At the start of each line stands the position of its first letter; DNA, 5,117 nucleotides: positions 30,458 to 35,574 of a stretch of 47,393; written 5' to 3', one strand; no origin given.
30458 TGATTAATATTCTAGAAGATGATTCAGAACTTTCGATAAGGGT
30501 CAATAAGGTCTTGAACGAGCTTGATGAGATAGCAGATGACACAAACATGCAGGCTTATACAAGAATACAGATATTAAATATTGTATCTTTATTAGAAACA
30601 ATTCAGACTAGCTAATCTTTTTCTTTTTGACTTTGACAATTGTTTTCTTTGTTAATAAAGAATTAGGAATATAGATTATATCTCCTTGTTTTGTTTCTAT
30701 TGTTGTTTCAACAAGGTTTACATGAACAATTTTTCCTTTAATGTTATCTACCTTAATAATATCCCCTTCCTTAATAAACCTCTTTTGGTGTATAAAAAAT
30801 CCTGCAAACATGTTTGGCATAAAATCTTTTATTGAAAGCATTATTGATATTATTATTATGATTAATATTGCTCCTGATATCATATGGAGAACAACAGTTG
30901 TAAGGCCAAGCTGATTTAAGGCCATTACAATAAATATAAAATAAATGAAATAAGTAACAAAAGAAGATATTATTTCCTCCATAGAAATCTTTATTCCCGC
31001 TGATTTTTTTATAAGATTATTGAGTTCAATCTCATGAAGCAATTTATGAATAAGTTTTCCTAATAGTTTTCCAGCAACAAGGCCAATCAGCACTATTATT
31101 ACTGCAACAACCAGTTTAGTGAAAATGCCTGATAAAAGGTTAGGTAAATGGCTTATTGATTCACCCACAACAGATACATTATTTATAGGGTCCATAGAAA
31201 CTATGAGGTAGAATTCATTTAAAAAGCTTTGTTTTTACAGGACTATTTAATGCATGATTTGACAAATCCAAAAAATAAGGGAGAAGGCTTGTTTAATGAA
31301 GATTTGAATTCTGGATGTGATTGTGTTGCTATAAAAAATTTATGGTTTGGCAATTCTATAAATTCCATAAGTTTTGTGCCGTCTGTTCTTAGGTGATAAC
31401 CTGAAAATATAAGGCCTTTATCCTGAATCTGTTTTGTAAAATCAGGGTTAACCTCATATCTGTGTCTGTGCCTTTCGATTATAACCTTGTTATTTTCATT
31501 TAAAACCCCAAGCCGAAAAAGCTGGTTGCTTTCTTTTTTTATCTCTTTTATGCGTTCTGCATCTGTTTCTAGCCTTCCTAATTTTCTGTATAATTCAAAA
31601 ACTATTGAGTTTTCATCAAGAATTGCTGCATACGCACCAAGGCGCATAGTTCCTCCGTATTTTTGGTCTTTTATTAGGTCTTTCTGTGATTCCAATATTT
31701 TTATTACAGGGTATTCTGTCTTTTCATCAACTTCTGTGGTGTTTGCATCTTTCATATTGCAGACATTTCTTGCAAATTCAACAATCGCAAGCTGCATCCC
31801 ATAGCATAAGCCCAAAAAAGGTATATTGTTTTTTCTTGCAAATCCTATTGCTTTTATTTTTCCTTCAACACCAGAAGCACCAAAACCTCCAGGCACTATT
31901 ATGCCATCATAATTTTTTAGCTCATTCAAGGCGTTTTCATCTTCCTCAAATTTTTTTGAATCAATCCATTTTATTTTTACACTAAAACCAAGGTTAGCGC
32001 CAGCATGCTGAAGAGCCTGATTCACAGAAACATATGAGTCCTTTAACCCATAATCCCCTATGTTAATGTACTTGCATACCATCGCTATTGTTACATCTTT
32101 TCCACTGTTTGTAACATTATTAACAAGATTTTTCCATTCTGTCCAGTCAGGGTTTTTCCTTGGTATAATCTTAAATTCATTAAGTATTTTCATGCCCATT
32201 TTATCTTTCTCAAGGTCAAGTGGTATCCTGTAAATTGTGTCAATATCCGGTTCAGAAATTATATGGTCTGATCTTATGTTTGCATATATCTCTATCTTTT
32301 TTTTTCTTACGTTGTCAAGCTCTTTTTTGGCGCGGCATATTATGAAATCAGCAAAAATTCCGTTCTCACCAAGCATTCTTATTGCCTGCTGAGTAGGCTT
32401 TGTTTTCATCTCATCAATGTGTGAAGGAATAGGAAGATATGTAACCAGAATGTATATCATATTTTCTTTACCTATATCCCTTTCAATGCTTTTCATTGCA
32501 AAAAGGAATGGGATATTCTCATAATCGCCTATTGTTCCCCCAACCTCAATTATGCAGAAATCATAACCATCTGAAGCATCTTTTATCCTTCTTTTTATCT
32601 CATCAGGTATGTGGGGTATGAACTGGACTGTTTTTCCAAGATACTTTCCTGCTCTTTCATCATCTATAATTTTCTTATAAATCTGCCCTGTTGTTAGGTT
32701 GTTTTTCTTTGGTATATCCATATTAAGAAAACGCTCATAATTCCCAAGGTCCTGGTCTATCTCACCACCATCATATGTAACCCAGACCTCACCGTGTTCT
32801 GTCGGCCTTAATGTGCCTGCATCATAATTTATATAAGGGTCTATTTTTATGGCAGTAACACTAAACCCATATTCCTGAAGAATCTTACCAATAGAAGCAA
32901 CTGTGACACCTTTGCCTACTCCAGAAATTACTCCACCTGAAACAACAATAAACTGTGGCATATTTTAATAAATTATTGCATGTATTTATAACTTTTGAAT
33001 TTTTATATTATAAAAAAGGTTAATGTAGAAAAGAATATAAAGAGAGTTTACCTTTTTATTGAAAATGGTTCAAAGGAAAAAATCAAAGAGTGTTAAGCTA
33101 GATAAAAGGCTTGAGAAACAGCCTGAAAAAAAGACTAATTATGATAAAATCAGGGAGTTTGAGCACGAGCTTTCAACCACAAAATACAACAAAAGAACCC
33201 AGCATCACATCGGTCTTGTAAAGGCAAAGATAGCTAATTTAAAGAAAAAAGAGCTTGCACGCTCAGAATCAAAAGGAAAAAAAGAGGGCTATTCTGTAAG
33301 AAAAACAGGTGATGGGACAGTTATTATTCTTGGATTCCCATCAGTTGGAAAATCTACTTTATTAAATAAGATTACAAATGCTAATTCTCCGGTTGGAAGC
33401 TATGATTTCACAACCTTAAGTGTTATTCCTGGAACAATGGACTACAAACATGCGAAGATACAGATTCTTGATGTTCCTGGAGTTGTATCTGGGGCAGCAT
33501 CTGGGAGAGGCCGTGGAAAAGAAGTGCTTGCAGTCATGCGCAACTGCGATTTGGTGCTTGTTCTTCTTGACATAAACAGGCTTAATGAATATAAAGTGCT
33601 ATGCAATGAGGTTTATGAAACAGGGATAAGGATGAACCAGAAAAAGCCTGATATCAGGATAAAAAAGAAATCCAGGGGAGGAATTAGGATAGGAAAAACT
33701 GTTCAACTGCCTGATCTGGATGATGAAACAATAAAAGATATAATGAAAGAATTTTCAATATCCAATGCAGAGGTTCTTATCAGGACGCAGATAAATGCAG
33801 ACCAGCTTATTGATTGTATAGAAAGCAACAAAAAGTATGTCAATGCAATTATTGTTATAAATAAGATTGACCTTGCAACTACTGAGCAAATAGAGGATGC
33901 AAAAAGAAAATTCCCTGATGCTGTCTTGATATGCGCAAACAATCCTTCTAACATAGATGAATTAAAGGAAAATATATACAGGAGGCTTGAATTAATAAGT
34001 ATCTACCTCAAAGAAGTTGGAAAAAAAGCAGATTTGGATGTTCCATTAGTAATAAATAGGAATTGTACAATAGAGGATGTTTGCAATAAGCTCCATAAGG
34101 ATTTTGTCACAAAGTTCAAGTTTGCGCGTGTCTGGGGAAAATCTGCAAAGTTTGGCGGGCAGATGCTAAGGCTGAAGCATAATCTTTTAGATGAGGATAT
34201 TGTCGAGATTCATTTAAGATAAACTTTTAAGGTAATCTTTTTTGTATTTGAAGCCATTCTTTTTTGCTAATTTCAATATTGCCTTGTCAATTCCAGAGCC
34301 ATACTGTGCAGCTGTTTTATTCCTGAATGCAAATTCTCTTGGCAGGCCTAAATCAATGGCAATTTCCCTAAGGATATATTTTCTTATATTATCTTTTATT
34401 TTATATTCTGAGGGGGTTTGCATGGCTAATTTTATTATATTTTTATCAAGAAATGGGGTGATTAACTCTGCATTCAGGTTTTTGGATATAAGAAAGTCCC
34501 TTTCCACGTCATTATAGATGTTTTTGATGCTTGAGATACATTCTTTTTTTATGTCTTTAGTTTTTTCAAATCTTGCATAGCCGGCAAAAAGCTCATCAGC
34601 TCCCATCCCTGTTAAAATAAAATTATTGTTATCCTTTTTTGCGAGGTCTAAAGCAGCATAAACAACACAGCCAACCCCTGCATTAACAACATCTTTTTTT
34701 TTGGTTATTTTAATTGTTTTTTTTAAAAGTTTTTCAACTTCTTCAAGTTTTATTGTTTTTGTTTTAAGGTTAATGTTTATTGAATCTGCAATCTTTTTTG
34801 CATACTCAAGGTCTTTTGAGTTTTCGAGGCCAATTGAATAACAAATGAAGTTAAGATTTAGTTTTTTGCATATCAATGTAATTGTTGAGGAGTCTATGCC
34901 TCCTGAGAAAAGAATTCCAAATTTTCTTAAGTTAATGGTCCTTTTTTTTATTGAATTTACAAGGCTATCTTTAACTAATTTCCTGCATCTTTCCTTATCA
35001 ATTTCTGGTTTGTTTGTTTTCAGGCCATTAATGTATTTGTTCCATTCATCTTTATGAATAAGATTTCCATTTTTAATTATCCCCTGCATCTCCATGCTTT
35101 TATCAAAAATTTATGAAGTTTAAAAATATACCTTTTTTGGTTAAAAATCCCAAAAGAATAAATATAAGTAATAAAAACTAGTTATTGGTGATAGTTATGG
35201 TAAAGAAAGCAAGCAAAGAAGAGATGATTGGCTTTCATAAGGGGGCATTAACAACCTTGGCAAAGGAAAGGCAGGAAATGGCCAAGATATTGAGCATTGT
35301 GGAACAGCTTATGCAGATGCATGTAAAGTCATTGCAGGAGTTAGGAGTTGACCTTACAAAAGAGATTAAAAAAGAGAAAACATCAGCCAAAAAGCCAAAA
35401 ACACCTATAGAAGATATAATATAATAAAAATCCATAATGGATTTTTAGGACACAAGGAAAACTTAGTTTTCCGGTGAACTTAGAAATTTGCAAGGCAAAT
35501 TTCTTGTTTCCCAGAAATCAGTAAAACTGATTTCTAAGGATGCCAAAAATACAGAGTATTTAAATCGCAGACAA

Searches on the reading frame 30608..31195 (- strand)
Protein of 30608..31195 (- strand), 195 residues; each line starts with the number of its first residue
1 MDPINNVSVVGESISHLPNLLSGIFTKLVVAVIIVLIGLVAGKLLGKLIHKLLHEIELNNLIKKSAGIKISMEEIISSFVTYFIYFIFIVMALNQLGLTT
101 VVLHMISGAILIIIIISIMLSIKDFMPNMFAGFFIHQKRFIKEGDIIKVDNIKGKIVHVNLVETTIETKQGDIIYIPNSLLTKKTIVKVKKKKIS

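Call 13: search_protein_families(library=pfam, proteins=[window:30608-31195:-], max_evalue=0.001)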
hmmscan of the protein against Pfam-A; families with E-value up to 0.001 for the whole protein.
window:30608-31195:- (195 aa): 2 families
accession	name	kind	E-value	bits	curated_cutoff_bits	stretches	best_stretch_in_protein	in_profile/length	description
PF00924.24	MS_channel_2nd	-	3.5e-14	53.1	20.2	1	127-187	4-64/68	Mechanosensitive ion channel, beta-domain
PF05552.17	MS_channel_1st_1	-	3.3e-06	27.3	22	1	23-60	12-49/50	Mechanosensitive ion channel, conserved TM helix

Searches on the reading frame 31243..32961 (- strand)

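Call 13: search_protein_families(library=pfam, proteins=[window:31243-32961:-], max_evalue=0.001)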
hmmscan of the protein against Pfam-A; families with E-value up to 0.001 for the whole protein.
window:31243-32961:- (572 aa): 3 families
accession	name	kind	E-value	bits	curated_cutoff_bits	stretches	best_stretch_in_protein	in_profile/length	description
PF06418.20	CTP_synth_N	-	4.4e-105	351.2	26.1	1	3-265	1-265/265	CTP synthase N-terminus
PF00117.34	GATase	-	1.5e-37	129.6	22.8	1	306-568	2-189/190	Glutamine amidotransferase class-I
PF01656.29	CbiA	-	4.9e-05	23.7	25.4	1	13-207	8-54/125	CobQ/CobB/MinD/ParA nucleotide binding domain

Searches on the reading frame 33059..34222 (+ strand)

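Call 13: search_protein_families(library=pfam, proteins=[window:33059-34222:+], max_evalue=0.001)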
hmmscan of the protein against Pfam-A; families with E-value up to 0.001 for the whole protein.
window:33059-34222:+ (387 aa): 6 families
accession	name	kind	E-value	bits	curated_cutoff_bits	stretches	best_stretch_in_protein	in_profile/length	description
PF16897.10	MMR_HSR1_Xtn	-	1.1e-32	112.5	35.2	1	206-312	1-106/106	C-terminal region of MMR_HSR1 domain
PF01926.29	MMR_HSR1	-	4.6e-22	78.7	21.9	1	87-196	1-105/113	50S ribosome-binding GTPase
PF02421.24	FeoB_N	-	5.3e-13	49.2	27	1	87-192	2-108/156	Ferrous iron transport protein B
PF02824.27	TGS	-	3.6e-12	46.6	22.2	1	315-385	3-59/60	TGS domain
PF03193.22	RsgA_GTPase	-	3.4e-06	27.4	30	0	257-309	50-107/174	RsgA GTPase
PF00009.33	GTP_EFTU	-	0.00023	21.3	26.5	0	258-317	119-151/188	Elongation factor Tu GTP binding domain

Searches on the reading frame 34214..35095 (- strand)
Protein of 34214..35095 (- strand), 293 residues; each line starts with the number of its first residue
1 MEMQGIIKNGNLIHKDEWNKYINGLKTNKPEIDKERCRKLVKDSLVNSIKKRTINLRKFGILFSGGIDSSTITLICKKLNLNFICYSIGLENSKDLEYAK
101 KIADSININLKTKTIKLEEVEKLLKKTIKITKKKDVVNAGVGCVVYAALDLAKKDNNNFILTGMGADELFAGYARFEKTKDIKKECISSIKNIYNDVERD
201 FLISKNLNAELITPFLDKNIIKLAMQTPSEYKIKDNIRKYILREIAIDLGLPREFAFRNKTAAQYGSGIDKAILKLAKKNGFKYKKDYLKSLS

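Call 13: search_protein_families(library=pfam, proteins=[window:34214-35095:-], max_evalue=0.001)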
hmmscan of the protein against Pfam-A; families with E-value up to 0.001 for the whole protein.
window:34214-35095:- (293 aa): 4 families
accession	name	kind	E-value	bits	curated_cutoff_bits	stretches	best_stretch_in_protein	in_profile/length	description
PF00733.27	Asn_synthase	-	4.5e-40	138.8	21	2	41-184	2-145/354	Asparagine synthase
PF06508.19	QueC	-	1.2e-06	28.6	22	1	61-138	4-94/210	Queuosine biosynthesis protein QueC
PF02540.23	NAD_synthase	-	6.5e-06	25.9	21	1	43-173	7-137/242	NAD synthase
PF24167.1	DUF7411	-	6.9e-06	26.2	28.7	1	59-163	3-102/194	Family of unknown function (DUF7411)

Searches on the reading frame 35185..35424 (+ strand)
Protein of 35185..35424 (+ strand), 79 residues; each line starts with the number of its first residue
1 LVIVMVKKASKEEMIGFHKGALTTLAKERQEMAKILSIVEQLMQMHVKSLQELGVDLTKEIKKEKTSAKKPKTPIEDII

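Call 13: search_protein_families(library=pfam, proteins=[window:35185-35424:+], max_evalue=0.001)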
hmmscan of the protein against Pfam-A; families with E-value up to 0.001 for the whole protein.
window:35185-35424:+ (79 aa): 1 family
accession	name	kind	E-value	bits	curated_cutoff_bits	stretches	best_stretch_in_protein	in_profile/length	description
PF08673.15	RsbU_N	-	0.00025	21.6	25.5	0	39-63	36-60/75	Phosphoserine phosphatase RsbU, N-terminal domain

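Call 65: find_homologous_proteins(query=window:35197-35421:+, max_evalue=0.001)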
Query seq(75 aa) (75 aa): 2744 proteins with E <= 0.001 among 2746 candidates; the best 120 are listed.
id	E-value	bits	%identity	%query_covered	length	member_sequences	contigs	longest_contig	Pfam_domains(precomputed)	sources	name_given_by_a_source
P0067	5.4e-35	135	96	100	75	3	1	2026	PF08673.16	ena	-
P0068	1.0e-34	134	92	100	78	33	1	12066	-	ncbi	-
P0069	5.7e-34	132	91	100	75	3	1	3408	-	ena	-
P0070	1.0e-33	131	91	100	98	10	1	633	-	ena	-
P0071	3.4e-33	130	91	100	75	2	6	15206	-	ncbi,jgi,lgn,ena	-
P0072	7.3e-33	129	89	100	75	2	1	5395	-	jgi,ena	-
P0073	9.1e-33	128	87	100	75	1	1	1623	-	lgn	-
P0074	9.5e-33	128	91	100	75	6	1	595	-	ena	-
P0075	1.6e-32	127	89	100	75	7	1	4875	-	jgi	-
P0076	3.6e-32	126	85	100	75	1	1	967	-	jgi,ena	-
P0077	1.3e-31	125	84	100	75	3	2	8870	-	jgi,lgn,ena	-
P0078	2.9e-30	120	84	100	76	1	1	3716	-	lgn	-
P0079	1.0e-27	112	77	100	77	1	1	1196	-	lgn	-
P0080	3.0e-27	111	77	100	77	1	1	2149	-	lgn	-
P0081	7.0e-27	110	76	100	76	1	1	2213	-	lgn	-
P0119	5.1e-23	98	77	93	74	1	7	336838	-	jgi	-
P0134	1.6e-22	96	72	100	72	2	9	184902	-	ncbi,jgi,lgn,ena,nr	ncbi:MAG: hypothetical protein QF824_01270 [Candidatus Woesearchaeota archaeon]|jgi:thiaminase|nr:hy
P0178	8.9e-22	94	71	100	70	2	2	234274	-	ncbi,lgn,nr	ncbi:hypothetical protein HYX08_05615 [Candidatus Woesearchaeota archaeon]|nr:hypothetical protein [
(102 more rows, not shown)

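Call 68: find_encoding_contigs(protein=P0134, flank=6000, max_places=2)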
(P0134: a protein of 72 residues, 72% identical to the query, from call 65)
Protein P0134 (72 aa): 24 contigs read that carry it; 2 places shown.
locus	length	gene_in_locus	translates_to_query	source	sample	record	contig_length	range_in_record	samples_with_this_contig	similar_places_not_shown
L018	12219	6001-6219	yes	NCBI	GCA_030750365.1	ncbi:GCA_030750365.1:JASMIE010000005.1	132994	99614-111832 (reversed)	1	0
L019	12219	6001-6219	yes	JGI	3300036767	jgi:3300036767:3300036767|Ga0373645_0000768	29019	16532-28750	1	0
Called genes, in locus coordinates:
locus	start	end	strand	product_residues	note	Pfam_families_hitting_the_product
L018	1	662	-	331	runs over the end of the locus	-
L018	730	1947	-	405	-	PF04165:DUF401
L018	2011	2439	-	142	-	-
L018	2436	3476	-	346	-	PF04551:GcpE, PF26540:GcpE_C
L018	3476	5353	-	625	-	PF13292:DXP_synthase_N, PF00456:Transketolase_N (faint), PF00676:E1_dh (weak), PF02775:TPP_enzyme_C (faint), PF02779:Transket_pyr, PF02780:Transketolase_C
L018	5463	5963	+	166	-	PF00293:NUDIX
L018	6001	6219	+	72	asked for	-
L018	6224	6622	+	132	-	PF04027:DUF371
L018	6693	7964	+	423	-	-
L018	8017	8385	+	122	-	-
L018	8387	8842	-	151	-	PF13636:Methyltranf_PUA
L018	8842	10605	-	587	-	PF00009:GTP_EFTU, PF01926:MMR_HSR1, PF03144:GTP_EFTU_D2 (weak), PF11987:IF-2, PF14578:GTP_EFTU_D4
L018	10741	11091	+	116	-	PF13975:gag-asp_proteas (weak), PF05618:RimB-like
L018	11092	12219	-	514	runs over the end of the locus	PF01636:APH (weak)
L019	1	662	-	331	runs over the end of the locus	-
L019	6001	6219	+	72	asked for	-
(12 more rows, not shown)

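Call 69: find_encoding_contigs(protein=P0178, flank=6000, max_places=2)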
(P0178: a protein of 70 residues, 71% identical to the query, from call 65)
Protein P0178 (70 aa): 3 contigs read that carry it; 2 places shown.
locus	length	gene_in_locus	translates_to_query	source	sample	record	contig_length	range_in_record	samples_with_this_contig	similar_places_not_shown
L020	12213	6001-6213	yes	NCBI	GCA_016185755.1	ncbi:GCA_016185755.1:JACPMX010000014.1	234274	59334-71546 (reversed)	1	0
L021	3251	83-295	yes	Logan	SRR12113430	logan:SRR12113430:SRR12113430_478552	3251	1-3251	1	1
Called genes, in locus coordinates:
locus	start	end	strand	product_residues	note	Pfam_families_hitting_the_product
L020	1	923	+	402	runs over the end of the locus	-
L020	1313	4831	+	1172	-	-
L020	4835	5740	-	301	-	PF00733:Asn_synthase, PF24167:DUF7411, PF00733:Asn_synthase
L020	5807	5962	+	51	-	-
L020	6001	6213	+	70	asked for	-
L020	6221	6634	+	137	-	PF04027:DUF371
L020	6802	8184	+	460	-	-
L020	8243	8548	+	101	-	-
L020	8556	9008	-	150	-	PF13636:Methyltranf_PUA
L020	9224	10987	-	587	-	PF00009:GTP_EFTU, PF01926:MMR_HSR1, PF03144:GTP_EFTU_D2 (weak), PF11987:IF-2, PF14578:GTP_EFTU_D4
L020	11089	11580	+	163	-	PF00293:NUDIX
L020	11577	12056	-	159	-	PF01797:Y1_Tnp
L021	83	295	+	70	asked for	-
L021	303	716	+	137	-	PF04027:DUF371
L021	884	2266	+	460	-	-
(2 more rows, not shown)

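Call 70: find_encoding_contigs(protein=P0119, flank=6000, max_places=2)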
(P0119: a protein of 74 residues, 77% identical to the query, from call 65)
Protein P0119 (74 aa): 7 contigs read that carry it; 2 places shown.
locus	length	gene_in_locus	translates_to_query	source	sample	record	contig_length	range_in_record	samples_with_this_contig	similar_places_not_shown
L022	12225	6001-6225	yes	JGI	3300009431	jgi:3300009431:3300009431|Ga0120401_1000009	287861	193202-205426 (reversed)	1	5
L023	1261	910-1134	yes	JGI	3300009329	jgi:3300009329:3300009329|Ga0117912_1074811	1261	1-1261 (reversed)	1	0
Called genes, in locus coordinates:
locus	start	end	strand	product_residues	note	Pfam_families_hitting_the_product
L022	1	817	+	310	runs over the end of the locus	PF02355:SecD_SecF_C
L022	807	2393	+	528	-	PF02355:SecD_SecF_C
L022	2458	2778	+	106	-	-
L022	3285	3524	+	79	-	PF01780:Ribosomal_L37ae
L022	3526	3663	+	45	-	PF03604:Zn_ribbon_RPAB4 (weak)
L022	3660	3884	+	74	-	PF09341:Pcc1 (weak)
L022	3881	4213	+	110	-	PF01920:Prefoldin_2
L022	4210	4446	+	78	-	PF03685:UPF0147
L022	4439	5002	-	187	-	PF05552:MS_channel_1st_1 (weak), PF00924:MS_channel_2nd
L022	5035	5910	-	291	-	PF00733:Asn_synthase, PF24167:DUF7411 (weak), PF00733:Asn_synthase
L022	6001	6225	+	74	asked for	-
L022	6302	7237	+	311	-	-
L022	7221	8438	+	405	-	-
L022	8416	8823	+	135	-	-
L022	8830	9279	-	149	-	PF13636:Methyltranf_PUA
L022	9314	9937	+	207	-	-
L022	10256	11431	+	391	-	PF00155:Aminotran_1_2 (weak), PF00266:Aminotran_5, PF01212:Beta_elim_lyase, PF01041:DegT_DnrJ_EryC1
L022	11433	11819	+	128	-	PF01592:NifU_N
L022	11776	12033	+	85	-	PF08984:DUF1858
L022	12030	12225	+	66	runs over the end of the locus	-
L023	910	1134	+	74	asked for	-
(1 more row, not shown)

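Call 72: search_protein_families(library=padloc, proteins=[L018:6693-7964:+, L018:8017-8385:+, L020:6802-8184:+, L020:8243-8548:+, L022:6302-7237:+, L022:7221-8438:+, L022:8416-8823:+], max_evalue=0.01)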
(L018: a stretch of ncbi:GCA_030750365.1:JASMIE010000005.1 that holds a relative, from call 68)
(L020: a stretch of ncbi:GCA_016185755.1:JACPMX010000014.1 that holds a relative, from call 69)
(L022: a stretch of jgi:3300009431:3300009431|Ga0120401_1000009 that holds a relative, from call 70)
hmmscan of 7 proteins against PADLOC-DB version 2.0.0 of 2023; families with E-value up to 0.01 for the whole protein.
L018:6693-7964:+ (423 aa): 0 families

L018:8017-8385:+ (122 aa): 0 families

L020:6802-8184:+ (460 aa): 0 families

L020:8243-8548:+ (101 aa): 0 families

L022:6302-7237:+ (311 aa): 0 families

L022:7221-8438:+ (405 aa): 0 families

L022:8416-8823:+ (135 aa): 0 families
